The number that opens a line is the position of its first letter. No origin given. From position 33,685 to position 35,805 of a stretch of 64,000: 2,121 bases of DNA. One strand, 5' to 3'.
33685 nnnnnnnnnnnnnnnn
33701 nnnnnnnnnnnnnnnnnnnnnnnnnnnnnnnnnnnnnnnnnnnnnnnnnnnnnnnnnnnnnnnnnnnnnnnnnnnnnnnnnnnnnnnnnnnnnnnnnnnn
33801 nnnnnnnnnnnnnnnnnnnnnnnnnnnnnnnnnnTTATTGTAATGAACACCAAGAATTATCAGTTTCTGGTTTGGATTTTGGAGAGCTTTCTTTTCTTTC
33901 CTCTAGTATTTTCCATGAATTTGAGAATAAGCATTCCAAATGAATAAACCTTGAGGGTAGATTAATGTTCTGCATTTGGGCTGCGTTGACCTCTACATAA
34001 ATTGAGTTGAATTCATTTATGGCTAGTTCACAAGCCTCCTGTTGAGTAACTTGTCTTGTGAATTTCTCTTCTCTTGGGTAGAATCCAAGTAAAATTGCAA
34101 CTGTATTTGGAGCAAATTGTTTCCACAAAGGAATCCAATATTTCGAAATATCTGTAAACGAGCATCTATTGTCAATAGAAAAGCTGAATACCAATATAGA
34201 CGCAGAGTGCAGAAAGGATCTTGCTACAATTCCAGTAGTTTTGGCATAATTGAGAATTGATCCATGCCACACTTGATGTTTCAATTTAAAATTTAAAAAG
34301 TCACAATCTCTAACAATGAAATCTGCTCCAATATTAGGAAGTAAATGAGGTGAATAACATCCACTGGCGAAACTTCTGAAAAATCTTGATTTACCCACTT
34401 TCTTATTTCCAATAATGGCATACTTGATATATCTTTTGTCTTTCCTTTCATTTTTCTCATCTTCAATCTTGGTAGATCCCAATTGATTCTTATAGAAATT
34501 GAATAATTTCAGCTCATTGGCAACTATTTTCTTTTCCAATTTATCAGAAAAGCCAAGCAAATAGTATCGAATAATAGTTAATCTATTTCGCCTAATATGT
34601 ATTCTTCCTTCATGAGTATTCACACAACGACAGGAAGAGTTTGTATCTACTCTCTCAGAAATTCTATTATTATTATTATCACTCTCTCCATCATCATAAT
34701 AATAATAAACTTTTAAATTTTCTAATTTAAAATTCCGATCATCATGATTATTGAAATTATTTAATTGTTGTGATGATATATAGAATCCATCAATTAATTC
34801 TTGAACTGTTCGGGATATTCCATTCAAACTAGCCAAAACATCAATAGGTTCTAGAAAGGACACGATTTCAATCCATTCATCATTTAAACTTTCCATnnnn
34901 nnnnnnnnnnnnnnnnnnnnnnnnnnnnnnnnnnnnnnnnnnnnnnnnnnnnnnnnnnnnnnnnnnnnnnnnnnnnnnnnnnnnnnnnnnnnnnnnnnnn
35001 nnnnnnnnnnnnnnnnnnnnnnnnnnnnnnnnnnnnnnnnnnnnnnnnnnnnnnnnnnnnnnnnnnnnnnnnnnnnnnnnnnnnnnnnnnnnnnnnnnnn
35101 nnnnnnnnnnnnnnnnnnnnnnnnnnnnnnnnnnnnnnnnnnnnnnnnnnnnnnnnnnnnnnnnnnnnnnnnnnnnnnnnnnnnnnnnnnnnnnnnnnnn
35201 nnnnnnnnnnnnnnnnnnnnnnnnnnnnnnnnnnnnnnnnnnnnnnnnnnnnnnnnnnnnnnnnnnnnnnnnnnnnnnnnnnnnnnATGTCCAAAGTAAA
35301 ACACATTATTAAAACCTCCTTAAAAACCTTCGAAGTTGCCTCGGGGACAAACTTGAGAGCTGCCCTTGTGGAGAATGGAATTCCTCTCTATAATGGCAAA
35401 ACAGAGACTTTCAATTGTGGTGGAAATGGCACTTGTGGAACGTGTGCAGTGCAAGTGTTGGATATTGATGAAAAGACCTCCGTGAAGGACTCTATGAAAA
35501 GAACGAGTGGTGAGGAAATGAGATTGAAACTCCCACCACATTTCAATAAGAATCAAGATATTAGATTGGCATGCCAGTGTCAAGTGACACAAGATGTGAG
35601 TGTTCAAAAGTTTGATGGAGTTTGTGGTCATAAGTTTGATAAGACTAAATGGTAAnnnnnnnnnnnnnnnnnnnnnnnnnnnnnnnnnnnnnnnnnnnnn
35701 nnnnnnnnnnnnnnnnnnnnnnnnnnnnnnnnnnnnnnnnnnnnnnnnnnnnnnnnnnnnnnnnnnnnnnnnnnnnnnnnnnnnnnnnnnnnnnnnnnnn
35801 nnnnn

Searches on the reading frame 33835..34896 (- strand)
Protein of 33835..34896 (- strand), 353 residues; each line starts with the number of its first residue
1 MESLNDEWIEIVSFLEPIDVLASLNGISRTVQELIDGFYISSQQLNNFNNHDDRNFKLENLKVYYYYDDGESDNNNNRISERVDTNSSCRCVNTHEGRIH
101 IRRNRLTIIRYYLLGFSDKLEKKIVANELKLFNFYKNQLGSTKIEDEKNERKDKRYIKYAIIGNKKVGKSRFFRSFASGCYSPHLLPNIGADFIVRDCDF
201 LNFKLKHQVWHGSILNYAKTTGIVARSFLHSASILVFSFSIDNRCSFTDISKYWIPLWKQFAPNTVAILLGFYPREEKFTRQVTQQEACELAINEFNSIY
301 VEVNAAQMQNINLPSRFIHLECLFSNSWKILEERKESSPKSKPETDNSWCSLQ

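Call 44: search_protein_families(library=pfam, proteins=[window:33835-34896:-], max_evalue=0.00001)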
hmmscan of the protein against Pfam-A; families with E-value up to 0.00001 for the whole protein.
window:33835-34896:- (353 aa): 2 families
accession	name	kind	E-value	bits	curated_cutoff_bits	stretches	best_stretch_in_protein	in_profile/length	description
PF00071.28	Ras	-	1.1e-13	51.5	21.6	1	158-312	1-150/162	Ras family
PF08477.19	Roc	-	2e-06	28.5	27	1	158-271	1-115/119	Ras of Complex, Roc, domain of DAPkinase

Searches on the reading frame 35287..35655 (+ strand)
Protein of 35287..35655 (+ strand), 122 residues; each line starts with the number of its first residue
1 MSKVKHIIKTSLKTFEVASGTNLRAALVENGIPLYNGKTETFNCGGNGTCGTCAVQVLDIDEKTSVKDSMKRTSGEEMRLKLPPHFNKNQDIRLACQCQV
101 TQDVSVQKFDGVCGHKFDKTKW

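Call 44: search_protein_families(library=pfam, proteins=[window:35287-35655:+], max_evalue=0.00001)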
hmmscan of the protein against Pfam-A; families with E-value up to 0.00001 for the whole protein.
window:35287-35655:+ (122 aa): 1 family
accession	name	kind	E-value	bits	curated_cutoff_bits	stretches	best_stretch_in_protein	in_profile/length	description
PF00111.32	Fer2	-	8.7e-07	29.2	21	1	12-101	7-77/77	2Fe-2S iron-sulfur cluster binding domain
